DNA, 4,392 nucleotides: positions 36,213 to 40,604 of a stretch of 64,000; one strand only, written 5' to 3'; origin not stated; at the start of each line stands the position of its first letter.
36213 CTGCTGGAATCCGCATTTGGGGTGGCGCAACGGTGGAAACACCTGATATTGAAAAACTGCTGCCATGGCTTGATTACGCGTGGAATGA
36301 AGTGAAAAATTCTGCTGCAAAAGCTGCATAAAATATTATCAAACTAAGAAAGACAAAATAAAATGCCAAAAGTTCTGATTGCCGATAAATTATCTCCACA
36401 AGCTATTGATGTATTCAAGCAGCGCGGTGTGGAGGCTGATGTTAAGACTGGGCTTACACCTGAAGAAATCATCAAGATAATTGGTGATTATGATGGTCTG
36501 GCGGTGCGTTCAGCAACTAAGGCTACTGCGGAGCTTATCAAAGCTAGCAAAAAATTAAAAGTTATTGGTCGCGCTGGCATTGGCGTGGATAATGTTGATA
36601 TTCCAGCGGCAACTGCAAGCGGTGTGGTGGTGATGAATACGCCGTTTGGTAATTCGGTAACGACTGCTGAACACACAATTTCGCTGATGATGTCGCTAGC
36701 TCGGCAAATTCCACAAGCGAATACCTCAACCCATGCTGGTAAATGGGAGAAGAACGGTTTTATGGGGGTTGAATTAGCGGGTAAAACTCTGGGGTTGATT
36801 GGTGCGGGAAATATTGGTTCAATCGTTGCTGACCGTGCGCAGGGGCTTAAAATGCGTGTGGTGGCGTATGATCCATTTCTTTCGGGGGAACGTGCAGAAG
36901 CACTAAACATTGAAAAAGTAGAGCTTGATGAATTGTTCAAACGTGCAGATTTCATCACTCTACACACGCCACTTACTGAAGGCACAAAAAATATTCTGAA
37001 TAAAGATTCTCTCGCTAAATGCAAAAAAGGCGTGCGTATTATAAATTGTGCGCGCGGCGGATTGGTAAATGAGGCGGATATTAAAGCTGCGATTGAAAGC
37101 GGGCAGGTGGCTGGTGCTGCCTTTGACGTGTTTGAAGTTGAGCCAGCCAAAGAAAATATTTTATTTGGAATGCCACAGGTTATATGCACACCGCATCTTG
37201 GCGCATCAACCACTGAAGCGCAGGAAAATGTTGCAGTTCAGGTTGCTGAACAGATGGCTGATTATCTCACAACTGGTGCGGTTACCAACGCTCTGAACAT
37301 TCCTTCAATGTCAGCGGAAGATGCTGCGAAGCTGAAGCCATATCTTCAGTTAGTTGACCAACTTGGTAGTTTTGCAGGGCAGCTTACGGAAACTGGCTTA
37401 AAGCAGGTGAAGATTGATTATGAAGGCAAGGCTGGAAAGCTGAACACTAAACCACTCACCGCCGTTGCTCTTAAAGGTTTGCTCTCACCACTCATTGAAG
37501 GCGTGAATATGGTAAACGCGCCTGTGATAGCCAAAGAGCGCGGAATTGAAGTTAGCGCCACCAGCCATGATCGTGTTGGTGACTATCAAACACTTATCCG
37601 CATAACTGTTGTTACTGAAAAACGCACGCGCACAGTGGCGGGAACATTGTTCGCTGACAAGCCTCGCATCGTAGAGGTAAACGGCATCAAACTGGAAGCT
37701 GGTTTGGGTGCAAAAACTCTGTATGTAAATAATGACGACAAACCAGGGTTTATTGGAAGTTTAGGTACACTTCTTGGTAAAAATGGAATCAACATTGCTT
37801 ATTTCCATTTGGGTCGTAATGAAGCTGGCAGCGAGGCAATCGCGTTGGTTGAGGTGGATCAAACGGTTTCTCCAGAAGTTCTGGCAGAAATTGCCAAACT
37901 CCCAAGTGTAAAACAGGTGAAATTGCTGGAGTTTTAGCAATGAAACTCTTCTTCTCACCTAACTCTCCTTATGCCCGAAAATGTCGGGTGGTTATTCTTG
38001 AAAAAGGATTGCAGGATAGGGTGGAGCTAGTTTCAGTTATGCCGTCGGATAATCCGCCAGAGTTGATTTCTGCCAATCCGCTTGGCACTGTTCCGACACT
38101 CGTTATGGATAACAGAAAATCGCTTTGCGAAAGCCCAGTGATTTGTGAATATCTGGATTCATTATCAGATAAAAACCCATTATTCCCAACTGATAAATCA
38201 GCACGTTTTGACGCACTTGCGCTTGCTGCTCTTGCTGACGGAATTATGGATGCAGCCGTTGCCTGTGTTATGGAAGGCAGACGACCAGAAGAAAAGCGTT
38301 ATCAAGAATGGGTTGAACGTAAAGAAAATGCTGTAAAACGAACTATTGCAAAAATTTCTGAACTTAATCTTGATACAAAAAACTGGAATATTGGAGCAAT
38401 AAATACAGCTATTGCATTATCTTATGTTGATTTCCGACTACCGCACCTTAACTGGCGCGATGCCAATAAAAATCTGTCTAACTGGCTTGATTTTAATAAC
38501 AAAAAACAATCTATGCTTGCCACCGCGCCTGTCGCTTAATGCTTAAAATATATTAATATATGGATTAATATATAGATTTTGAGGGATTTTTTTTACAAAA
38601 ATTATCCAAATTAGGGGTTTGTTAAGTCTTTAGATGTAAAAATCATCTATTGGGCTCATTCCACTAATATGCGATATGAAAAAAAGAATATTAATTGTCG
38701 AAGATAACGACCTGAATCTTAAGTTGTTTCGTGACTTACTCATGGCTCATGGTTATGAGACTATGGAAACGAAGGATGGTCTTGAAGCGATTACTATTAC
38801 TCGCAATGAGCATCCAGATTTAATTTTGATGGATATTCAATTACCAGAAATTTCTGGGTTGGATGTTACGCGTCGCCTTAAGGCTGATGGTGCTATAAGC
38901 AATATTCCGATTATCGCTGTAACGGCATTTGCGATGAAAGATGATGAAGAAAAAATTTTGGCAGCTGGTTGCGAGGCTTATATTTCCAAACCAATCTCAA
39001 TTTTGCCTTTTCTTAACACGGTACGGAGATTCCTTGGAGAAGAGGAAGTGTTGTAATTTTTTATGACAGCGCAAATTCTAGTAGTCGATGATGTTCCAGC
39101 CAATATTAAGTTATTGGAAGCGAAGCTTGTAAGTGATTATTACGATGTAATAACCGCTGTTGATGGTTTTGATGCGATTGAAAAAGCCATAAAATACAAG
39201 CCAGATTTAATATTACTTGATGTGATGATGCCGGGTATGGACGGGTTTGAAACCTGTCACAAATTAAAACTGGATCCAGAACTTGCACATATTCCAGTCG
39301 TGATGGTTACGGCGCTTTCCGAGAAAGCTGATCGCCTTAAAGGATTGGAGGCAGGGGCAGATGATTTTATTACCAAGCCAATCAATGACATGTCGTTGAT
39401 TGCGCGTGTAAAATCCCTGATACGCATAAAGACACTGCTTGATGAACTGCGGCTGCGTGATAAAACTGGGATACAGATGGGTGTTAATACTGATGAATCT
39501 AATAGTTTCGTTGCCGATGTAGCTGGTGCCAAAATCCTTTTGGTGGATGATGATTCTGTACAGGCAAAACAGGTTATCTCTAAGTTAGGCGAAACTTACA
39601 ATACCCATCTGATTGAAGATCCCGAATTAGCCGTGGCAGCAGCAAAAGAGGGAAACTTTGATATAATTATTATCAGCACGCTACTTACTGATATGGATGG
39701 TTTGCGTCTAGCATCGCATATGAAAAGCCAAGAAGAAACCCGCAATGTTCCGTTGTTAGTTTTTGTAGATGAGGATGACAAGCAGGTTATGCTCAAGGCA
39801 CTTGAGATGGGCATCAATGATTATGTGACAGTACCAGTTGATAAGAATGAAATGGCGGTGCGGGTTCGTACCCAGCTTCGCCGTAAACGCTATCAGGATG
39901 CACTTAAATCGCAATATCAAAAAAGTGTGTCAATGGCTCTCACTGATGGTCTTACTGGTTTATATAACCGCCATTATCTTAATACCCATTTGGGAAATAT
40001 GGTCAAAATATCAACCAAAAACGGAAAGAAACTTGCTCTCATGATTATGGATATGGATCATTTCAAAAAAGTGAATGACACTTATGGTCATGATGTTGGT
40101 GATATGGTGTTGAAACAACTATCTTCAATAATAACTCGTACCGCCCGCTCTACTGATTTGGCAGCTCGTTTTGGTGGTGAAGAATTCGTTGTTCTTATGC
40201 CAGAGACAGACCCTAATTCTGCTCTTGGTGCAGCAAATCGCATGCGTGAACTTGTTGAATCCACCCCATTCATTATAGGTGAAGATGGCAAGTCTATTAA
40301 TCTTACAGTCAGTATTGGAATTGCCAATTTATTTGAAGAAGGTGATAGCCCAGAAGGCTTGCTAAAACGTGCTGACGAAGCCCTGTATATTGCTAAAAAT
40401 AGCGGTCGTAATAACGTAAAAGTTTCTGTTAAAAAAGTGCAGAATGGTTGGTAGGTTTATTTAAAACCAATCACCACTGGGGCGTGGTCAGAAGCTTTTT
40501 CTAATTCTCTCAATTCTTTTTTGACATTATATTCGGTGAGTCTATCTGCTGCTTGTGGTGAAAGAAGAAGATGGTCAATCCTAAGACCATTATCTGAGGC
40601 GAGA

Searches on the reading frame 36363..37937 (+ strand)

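Call 73: search_protein_families(library=pfam, proteins=[window:36363-37937:+], max_evalue=0.00001)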
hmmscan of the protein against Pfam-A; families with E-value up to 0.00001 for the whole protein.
window:36363-37937:+ (524 aa): 4 families
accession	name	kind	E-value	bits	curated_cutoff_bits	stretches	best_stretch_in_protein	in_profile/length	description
PF02826.25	2-Hacid_dh_C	-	1.4e-60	204.2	25.1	1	106-280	1-178/178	D-isomer specific 2-hydroxyacid dehydrogenase, NAD binding domain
PF19304.4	PGDH_inter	-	1.8e-45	154.3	27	1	323-440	1-119/119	D-3-phosphoglycerate dehydrogenase intervening domain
PF00389.36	2-Hacid_dh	-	8.4e-39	132.8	24.6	1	4-312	1-134/134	D-isomer specific 2-hydroxyacid dehydrogenase, catalytic domain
PF01842.31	ACT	-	1e-08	35.2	27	1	453-514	3-65/66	ACT domain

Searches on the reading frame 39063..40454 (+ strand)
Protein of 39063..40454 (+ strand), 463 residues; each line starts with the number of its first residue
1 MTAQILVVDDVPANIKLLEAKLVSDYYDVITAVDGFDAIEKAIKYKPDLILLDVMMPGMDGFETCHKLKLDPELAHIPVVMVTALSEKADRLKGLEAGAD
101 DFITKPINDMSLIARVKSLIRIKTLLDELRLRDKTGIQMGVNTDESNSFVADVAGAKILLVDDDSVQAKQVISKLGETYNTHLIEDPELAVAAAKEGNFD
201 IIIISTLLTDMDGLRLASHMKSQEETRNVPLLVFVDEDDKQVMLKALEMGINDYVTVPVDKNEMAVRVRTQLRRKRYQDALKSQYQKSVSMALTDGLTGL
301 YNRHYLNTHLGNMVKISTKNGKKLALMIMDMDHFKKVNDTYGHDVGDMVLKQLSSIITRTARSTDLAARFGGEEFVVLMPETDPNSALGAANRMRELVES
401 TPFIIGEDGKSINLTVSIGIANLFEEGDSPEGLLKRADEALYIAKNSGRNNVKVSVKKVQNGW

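Call 73: search_protein_families(library=pfam, proteins=[window:39063-40454:+], max_evalue=0.00001)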
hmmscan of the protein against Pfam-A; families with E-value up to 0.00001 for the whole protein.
window:39063-40454:+ (463 aa): 2 families
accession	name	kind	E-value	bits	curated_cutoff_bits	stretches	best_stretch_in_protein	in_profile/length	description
PF00990.26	GGDEF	-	2.4e-49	167.6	23.8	1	292-451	1-161/161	Diguanylate cyclase, GGDEF domain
PF00072.30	Response_reg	-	1.6e-42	144.6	30.2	2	5-117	1-111/111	Response regulator receiver domain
